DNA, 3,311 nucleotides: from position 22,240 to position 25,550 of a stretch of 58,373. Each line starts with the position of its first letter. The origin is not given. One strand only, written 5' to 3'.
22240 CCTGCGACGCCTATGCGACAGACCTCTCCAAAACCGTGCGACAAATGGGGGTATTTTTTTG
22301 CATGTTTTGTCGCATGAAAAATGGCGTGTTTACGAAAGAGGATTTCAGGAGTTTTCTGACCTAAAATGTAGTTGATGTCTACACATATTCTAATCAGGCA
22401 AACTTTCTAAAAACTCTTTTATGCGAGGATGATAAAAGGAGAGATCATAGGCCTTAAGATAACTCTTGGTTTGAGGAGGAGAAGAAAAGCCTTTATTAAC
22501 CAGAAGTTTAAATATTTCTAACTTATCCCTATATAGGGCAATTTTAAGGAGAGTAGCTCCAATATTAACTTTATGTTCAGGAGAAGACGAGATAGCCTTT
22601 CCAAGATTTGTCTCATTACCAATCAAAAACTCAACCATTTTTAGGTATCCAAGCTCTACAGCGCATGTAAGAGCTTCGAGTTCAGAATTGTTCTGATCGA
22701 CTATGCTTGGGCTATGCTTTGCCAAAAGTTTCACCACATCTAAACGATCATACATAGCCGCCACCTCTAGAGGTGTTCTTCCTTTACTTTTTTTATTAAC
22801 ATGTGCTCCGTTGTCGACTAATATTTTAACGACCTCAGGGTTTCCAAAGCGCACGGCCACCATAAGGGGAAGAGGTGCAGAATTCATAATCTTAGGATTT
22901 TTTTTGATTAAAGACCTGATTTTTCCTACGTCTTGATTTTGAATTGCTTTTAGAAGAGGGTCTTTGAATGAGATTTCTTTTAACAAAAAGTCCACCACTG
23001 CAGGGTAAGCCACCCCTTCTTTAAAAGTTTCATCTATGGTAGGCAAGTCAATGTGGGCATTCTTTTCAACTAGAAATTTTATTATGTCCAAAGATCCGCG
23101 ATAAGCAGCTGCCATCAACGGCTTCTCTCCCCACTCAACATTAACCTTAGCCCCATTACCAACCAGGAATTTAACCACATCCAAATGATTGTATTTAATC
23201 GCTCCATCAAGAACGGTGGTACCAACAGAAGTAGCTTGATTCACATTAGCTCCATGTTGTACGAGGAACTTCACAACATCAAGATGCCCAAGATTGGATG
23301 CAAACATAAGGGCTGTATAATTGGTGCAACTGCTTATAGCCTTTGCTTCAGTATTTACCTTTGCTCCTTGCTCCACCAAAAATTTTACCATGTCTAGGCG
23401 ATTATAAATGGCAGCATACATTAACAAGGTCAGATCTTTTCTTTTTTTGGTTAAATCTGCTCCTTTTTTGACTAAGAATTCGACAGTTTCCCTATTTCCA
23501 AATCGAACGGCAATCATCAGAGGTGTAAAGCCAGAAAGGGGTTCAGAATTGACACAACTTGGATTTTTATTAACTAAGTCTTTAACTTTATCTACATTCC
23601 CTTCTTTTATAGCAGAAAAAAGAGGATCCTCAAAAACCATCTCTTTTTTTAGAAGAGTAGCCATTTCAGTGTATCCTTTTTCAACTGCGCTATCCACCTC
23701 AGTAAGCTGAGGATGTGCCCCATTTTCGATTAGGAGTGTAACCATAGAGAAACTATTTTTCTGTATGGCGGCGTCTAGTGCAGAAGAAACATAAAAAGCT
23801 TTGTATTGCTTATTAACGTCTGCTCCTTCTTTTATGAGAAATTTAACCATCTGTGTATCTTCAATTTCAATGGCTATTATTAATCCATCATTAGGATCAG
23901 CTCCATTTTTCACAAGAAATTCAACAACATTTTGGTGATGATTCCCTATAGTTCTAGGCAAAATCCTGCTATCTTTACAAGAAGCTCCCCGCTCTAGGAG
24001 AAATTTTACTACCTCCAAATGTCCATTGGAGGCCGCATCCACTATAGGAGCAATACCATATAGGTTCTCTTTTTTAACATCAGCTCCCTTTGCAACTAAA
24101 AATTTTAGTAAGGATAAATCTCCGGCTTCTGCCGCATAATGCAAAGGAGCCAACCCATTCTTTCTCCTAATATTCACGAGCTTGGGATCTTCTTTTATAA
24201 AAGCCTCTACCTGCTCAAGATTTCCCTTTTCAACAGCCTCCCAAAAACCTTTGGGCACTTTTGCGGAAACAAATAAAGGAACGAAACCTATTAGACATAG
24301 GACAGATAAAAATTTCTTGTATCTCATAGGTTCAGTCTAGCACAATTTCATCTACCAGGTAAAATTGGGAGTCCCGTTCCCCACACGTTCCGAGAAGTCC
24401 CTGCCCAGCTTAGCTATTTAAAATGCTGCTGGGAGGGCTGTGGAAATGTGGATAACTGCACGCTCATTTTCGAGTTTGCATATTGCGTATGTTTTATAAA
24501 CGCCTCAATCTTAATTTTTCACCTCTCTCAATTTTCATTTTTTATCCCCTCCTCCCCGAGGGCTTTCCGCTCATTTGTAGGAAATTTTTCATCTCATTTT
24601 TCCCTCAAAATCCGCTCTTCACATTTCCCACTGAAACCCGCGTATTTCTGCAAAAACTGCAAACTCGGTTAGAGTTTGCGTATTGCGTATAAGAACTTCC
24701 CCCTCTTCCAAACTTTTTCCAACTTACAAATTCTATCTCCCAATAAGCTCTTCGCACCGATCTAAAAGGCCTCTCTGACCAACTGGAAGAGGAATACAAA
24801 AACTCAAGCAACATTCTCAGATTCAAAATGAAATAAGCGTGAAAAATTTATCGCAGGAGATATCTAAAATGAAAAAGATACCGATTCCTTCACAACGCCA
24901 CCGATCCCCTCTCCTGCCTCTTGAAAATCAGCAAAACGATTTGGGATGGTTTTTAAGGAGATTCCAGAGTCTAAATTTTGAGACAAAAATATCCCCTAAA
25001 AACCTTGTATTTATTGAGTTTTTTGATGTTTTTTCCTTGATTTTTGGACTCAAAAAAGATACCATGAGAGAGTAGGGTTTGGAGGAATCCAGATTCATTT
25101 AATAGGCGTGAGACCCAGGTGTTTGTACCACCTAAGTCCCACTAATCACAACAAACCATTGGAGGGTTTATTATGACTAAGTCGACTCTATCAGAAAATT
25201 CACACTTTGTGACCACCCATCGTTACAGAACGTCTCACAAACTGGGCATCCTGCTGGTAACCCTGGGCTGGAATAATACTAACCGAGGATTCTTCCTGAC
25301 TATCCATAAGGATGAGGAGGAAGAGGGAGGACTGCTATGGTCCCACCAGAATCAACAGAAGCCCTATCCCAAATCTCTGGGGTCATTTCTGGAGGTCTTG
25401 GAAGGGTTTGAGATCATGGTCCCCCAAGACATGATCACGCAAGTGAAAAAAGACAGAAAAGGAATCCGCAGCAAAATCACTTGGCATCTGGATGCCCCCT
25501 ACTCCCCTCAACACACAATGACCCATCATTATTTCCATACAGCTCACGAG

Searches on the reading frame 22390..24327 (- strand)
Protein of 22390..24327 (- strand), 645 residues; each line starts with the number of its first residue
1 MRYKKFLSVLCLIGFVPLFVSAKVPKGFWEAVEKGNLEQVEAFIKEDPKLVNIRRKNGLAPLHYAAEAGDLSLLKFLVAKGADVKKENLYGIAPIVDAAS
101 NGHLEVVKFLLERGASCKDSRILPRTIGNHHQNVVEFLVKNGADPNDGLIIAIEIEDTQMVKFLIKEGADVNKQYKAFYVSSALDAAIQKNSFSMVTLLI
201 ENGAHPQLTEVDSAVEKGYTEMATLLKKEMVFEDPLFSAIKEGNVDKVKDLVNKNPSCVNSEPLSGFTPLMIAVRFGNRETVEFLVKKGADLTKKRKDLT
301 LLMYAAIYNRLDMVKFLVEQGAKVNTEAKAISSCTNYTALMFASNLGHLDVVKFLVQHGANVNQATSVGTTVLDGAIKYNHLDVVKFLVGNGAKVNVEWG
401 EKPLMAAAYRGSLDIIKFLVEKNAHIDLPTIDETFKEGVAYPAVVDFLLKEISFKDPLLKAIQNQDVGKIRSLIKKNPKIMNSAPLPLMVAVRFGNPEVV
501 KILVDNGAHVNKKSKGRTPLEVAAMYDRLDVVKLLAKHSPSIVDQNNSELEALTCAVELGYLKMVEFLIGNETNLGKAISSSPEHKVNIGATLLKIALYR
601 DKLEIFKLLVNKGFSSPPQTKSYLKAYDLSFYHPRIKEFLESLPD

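Call 7: search_protein_families(library=pfam, proteins=[window:22390-24327:-], max_evalue=0.01)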
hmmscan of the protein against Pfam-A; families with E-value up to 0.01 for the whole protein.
window:22390-24327:- (645 aa): 11 families
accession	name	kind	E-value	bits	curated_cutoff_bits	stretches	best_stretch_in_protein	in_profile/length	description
PF12796.13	Ank_2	-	1e-105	347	27.3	8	302-397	1-88/90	Ankyrin repeats (3 copies)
PF00023.36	Ank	-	1.3e-86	279.9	21.1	9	337-366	3-32/33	Ankyrin repeat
PF13606.12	Ank_3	-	4e-70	222.8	22.3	7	299-325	3-29/30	Ankyrin repeat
PF13637.12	Ank_4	-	5.3e-64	211.2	22.7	7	376-420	4-50/50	Ankyrin repeats (many copies)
PF13857.12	Ank_5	-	5.1e-54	180.1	27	8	77-118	1-43/56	Ankyrin repeats (many copies)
PF24521.3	Ank_KRIT1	-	1.6e-16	60.8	80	0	50-113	37-107/149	KRIT1 ankyrin-repeats domain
PF23745.1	ANK_LRRK2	-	9.8e-13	48.5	27.5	0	153-208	39-92/130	LRRK2 ANK repeat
PF06128.16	Shigella_OspC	-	2.1e-05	24.9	25.6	0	342-396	231-289/292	Shigella flexneri OspC protein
PF25508.1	TRPM2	-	0.005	17.5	27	0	292-325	7-41/257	TRPM2-like domain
PF03158.18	DUF249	-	0.0067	16.6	27.4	0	339-389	146-190/192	Multigene family 530 protein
PF22988.2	PWWP_KDM3B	-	0.0074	17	27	0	259-299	23-62/98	Lysine-specific demethylase 3B, PWWP domain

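Call 9: search_protein_families(library=padloc, proteins=[window:22390-24327:-], max_evalue=0.01)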
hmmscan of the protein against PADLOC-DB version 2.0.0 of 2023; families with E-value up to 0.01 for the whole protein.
window:22390-24327:- (645 aa): 3 families
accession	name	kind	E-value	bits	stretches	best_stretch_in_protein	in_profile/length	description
PDLC04783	PDC-M72A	-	8.8e-64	214.2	5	458-576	234-356/392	-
PDLC02908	Ankyrin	-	8.1e-29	98.5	4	467-576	715-829/880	-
PDLC02203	MzaA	-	1.3e-05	21.7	0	65-120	18-73/683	-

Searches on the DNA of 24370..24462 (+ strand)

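Call 117: build_rna_model(alignment_id=A4, structure=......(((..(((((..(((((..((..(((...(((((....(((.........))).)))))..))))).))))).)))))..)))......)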
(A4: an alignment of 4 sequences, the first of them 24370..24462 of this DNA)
Model R1 built from alignment A4 (4 sequences, 95 columns); structure: as given.
model positions 91; base pairs 26; branch points 0; effective number of sequences 1.33; information 0.627 bits per position. Calibrated on 0.2 Mb of random sequence (short: E-values are rough).
structure used (alignment columns):
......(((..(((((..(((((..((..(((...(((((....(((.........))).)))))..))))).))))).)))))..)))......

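Call 118: search_with_rna_model(model_id=R1, sources=[window, L088, L091, L093, L094, L095, L096, L097, L098, L099, L100, L101, L102, L103, L104, L105, L106, L107, L108, L109, L110, L111, L112, L113, L114, L115, L116, L117, L118, L119, L120, L121, L122, L123, L124, L125, L126, L127, L128, L129, L130, L131, L132, L133, L134, L135, L136, L137, L138, L139, L140, L141, L142, L143, L144, L145, L146, L147, L148, L149, L150, L151, L152, L153, L154, L155, L156, L157, L158, L159, L160, L161, L162, L163, L164, L165, L166, L167, L168, L169, L170, L171, L172, L173, L174, L178, L179, L005], max_evalue=1)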
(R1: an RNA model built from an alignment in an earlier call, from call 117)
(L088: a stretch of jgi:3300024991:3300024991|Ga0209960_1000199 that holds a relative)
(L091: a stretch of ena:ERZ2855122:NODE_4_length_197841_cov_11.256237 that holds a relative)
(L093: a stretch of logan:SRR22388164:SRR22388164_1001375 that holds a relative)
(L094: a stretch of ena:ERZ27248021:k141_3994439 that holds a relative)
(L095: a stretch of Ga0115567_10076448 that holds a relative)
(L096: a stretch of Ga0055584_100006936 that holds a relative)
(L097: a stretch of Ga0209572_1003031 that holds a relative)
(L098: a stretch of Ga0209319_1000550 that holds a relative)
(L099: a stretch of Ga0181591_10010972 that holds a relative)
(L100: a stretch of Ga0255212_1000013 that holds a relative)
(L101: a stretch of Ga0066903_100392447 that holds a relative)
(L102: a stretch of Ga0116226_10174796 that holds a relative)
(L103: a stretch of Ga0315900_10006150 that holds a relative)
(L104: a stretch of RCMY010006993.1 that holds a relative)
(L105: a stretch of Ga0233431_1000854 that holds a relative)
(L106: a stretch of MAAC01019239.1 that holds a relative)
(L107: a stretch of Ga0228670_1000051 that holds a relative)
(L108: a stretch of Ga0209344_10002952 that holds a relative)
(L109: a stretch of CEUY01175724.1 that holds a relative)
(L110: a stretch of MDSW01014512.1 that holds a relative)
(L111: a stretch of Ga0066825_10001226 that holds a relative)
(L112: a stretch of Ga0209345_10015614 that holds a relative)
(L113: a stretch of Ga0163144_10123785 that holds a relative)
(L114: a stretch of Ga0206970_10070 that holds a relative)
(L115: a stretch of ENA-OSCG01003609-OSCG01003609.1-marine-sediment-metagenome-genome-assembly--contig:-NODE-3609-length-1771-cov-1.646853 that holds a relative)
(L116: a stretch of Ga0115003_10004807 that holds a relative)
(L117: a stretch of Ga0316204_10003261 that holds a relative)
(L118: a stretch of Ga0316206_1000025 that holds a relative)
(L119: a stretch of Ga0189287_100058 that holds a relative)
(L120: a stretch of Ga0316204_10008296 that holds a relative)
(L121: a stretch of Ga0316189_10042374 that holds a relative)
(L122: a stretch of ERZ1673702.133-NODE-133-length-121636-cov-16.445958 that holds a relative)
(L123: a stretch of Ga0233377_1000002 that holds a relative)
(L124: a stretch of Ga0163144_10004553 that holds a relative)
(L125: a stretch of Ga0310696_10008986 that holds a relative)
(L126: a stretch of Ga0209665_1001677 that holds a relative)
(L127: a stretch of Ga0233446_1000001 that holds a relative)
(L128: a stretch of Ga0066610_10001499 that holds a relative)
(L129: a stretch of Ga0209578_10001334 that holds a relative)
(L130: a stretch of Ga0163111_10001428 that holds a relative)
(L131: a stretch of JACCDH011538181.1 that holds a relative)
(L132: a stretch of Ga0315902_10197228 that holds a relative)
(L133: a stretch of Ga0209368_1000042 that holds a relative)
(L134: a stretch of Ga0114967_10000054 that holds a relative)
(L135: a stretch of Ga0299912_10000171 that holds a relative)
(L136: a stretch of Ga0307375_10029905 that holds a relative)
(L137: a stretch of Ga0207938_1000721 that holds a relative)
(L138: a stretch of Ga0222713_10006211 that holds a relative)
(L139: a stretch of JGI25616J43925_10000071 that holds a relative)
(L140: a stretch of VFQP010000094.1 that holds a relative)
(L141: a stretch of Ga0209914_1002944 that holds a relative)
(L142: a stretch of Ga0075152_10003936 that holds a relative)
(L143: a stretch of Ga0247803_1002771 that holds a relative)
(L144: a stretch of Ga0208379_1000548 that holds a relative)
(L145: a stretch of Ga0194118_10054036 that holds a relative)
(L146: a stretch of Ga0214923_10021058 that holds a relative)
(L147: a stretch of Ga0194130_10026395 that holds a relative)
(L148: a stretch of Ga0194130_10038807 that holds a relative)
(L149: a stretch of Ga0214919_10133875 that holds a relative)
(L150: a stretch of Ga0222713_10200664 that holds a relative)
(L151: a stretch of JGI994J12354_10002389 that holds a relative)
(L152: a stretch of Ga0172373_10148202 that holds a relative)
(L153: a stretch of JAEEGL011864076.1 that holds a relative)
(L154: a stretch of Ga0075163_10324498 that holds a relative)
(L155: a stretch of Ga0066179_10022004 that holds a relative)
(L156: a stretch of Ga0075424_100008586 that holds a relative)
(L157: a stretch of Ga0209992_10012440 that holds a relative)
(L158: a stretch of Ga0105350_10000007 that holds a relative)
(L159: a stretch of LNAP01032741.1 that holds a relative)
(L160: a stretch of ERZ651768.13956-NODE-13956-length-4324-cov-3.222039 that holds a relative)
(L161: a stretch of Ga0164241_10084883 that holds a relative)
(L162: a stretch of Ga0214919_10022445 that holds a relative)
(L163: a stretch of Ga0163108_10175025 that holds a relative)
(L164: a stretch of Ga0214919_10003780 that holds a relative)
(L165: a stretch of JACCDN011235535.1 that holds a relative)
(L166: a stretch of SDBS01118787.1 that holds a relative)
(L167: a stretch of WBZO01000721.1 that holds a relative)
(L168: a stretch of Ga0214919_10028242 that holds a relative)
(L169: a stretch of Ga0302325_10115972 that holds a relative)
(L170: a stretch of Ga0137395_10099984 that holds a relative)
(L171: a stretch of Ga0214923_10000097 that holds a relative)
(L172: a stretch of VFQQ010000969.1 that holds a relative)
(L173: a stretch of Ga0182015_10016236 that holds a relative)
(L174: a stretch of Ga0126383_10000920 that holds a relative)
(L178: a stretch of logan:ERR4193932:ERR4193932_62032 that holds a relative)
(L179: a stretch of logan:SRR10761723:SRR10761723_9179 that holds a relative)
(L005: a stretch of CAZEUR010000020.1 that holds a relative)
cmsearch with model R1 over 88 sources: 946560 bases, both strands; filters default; matches with E-value up to 1: 7.
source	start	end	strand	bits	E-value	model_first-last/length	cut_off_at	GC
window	31283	31374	+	102.8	3.6e-30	1-91/91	no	0.48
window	25841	25933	-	97.4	2.3e-28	1-91/91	no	0.53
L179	4075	4163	+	97.1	2.9e-28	1-91/91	no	0.49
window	24370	24462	+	88.3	2.6e-25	1-91/91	no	0.54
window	31283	31374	-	26.8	8.5e-05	1-91/91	no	0.48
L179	4075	4163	-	23.6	0.00096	1-91/91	no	0.49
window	25841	25933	+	18.6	0.046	1-91/91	no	0.53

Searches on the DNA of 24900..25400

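Call 70: search_rna_families(source=window, start=24900, end=25400, threshold=evalue, max_evalue=0.01, show_alignments=1)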
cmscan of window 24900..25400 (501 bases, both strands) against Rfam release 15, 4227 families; matches with E-value up to 0.01: 1.
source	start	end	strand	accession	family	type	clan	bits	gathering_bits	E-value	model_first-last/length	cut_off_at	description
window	25105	25178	-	RF01809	symR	Gene; antitoxin;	-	39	61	6.3e-06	1-77/77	no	SymR antitoxin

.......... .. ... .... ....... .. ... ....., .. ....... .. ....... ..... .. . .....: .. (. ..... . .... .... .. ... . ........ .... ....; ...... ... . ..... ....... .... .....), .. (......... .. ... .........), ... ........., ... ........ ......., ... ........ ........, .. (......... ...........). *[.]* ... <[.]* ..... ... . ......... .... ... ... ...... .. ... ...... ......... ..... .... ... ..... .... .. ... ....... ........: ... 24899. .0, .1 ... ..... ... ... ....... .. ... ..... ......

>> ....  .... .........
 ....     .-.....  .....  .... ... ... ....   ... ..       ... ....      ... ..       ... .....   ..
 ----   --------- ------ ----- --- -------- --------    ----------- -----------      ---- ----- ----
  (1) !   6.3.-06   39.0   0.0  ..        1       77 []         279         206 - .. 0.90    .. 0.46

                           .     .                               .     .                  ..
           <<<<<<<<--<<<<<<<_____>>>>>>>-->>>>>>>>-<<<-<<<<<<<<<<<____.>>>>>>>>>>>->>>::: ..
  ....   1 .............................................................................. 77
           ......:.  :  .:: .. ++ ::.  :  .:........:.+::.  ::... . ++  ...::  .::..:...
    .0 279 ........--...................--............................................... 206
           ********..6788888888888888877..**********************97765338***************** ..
